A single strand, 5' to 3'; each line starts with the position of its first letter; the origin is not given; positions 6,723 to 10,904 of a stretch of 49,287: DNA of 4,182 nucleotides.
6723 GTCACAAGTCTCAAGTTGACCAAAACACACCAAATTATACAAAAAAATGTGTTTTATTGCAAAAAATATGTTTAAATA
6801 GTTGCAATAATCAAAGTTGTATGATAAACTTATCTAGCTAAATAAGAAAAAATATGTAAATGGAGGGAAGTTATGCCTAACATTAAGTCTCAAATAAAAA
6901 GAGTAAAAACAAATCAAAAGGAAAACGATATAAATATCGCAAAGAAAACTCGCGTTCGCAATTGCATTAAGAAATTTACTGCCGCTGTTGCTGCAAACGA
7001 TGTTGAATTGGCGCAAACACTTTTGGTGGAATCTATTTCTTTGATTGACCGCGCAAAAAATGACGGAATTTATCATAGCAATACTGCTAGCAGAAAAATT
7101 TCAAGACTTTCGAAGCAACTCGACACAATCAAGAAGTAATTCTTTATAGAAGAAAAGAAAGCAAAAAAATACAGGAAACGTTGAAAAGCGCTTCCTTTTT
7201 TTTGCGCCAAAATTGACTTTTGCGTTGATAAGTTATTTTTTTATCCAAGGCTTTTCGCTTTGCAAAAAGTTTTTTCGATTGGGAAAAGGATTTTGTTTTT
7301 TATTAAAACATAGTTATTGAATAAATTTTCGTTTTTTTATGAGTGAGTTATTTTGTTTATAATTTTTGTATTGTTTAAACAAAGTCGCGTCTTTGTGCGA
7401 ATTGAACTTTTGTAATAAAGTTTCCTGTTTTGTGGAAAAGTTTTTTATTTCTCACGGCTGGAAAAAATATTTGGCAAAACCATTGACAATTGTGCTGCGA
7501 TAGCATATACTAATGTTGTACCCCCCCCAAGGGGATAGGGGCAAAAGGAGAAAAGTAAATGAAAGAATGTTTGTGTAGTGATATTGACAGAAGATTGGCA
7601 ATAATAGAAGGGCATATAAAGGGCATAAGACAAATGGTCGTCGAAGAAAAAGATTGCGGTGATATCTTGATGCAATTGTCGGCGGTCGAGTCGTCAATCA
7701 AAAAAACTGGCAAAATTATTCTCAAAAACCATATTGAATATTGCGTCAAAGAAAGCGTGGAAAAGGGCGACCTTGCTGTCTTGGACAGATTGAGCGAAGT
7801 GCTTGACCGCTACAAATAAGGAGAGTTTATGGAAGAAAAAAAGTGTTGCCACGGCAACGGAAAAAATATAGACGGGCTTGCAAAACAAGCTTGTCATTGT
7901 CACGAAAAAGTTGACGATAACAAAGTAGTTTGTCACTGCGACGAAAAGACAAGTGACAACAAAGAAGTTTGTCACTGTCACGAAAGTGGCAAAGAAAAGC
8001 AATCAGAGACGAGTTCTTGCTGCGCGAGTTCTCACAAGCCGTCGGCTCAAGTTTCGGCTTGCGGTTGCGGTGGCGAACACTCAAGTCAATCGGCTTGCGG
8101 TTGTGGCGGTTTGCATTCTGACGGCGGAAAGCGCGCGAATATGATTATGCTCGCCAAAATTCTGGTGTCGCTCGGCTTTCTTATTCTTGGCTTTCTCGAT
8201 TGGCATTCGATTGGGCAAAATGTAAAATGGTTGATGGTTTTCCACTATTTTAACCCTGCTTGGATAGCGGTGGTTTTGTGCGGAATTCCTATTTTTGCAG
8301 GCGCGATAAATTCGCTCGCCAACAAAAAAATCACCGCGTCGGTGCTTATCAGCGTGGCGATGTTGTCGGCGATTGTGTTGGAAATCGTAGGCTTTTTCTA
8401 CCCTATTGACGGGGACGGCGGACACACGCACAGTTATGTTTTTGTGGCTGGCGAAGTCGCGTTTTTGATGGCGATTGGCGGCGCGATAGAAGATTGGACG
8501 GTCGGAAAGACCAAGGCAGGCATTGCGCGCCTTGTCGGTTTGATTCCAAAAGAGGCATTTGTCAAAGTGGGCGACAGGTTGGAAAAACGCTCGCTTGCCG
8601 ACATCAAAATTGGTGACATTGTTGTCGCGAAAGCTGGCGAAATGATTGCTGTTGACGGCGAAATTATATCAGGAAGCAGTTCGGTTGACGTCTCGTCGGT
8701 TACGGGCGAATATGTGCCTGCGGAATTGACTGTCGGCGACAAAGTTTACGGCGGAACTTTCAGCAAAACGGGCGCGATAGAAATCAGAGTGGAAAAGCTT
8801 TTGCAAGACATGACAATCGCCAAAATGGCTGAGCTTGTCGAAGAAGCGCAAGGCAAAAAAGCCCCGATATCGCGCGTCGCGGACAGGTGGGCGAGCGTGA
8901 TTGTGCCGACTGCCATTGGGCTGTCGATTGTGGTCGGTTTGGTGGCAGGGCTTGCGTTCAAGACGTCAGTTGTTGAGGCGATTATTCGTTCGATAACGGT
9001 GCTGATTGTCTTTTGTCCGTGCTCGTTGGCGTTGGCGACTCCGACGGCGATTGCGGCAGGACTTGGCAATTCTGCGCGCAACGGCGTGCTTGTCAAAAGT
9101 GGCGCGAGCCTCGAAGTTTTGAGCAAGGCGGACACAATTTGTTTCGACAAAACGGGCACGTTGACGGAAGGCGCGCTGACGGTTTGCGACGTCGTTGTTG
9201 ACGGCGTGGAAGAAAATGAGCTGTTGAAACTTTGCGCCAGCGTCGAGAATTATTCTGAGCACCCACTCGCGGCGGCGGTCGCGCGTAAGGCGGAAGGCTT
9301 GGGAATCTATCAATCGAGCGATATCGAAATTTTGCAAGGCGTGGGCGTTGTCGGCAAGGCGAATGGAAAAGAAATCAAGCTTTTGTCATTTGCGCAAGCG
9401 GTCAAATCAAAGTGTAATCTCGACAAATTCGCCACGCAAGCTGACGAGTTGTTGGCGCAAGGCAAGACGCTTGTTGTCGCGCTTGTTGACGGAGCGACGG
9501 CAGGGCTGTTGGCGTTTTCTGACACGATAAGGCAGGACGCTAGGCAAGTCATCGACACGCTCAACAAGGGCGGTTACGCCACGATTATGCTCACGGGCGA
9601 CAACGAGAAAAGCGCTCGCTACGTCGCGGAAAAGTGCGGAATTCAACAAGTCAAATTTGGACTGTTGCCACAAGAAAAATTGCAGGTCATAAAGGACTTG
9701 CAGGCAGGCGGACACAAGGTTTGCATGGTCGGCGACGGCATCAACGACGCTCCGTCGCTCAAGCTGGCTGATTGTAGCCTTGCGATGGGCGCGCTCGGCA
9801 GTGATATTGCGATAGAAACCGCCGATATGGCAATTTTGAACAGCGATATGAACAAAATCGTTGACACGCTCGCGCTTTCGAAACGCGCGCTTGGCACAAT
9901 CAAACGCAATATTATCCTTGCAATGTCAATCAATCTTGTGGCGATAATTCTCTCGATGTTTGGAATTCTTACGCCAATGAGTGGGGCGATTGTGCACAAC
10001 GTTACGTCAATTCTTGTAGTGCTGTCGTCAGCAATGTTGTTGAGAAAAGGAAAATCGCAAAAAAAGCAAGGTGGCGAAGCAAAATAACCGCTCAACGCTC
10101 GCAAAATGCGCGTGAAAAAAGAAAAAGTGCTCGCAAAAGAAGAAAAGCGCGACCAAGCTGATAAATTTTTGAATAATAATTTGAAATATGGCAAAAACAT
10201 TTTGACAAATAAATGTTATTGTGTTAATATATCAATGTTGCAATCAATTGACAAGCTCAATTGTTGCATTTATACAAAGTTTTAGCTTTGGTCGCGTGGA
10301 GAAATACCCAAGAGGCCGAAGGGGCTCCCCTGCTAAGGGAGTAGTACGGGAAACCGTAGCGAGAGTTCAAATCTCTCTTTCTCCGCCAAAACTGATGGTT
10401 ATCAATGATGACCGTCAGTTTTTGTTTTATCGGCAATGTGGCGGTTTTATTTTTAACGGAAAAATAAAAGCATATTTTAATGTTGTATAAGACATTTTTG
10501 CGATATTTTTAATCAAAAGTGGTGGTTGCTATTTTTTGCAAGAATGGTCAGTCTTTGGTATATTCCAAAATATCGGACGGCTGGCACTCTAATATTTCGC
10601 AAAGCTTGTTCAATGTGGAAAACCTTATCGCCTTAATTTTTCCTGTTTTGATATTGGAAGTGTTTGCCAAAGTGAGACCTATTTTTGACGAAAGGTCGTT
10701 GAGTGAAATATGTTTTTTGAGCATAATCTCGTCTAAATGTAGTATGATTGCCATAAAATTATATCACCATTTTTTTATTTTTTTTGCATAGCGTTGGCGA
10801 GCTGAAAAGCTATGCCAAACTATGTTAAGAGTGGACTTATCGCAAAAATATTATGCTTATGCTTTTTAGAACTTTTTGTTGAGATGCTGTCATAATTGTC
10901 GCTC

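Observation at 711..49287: Stop-codon-anchored degenerate duplications recur downstream of many genes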

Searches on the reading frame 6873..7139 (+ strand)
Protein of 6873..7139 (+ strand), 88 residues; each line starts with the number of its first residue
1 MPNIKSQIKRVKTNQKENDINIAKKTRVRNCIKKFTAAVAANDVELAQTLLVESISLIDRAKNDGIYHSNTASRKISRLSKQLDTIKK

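Call 8: search_protein_families(library=pfam, proteins=[window:6873-7139:+], max_evalue=0.01)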
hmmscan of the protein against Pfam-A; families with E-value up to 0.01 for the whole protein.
window:6873-7139:+ (88 aa): 1 family
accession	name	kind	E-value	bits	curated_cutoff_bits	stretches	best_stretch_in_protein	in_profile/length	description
PF01649.23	Ribosomal_S20p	-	2.5e-26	92.6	29.5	1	2-83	1-82/83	Ribosomal protein S20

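Call 73: find_encoding_contigs(protein=window:6873-7139:+, flank=10000, max_places=6)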
Protein window:6873-7139:+ (88 aa): 5 contigs read that carry it; 5 places shown.
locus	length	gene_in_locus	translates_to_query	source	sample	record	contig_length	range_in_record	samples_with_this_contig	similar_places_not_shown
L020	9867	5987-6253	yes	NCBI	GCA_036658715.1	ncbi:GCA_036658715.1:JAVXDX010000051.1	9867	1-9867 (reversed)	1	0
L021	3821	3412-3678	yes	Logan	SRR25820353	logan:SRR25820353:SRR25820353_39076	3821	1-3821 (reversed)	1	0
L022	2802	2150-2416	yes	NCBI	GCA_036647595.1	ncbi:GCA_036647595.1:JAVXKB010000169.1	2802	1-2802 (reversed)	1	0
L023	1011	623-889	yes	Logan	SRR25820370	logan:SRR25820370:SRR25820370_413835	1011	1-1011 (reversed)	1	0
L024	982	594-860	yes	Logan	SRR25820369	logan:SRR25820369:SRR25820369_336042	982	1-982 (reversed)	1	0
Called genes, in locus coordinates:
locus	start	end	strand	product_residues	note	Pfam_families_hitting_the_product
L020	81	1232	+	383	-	PF00465:Fe-ADH, PF13685:Fe-ADH_2, PF25137:ADH_Fe_C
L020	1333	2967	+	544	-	PF16499:Melibiase_2, PF17801:Melibiase_C (faint)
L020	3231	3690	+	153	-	PF03118:RNA_pol_A_CTD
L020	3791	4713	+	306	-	-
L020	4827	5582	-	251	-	PF03418:Peptidase_A25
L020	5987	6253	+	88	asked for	PF01649:Ribosomal_S20p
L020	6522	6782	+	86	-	PF02583:Trns_repr_metal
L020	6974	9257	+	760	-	PF00122:E1-E2_ATPase, PF00702:Hydrolase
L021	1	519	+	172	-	?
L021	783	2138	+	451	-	-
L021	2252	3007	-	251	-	PF03418:Peptidase_A25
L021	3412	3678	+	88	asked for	PF01649:Ribosomal_S20p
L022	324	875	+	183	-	PF14903:WG_beta_rep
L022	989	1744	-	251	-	PF03418:Peptidase_A25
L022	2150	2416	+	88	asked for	PF01649:Ribosomal_S20p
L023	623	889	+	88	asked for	PF01649:Ribosomal_S20p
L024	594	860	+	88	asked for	PF01649:Ribosomal_S20p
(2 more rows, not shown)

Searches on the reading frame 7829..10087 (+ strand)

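Call 8: search_protein_families(library=pfam, proteins=[window:7829-10087:+], max_evalue=0.01)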
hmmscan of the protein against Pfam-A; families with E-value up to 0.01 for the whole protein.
window:7829-10087:+ (752 aa): 3 families
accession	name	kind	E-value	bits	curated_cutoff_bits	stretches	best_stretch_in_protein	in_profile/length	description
PF00122.25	E1-E2_ATPase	-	1.5e-44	152.1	28.1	1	238-418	2-181/181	E1-E2 ATPase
PF00702.32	Hydrolase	-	3.7e-30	106.2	26.4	1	435-648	2-191/191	haloacid dehalogenase-like hydrolase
PF08282.18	Hydrolase_3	-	0.00092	19.4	20.9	0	619-675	194-249/255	haloacid dehalogenase-like hydrolase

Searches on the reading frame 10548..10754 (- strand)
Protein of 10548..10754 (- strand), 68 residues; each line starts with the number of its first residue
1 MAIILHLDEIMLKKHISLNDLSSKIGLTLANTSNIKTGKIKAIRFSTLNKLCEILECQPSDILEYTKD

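Call 80: search_protein_families(library=pfam, proteins=[window:10548-10754:-], max_evalue=0.1)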
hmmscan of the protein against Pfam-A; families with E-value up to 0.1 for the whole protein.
window:10548-10754:- (68 aa): 3 families
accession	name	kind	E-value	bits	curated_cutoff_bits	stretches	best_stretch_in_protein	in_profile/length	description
PF13443.12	HTH_26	-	5.3e-21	75.1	22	1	6-68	1-63/63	Cro/C1-type HTH DNA-binding domain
PF01381.28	HTH_3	-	0.00044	20.7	23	1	9-61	3-54/55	Helix-turn-helix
PF12844.13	HTH_19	-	0.00095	19.5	30.2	1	14-63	11-59/64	Helix-turn-helix domain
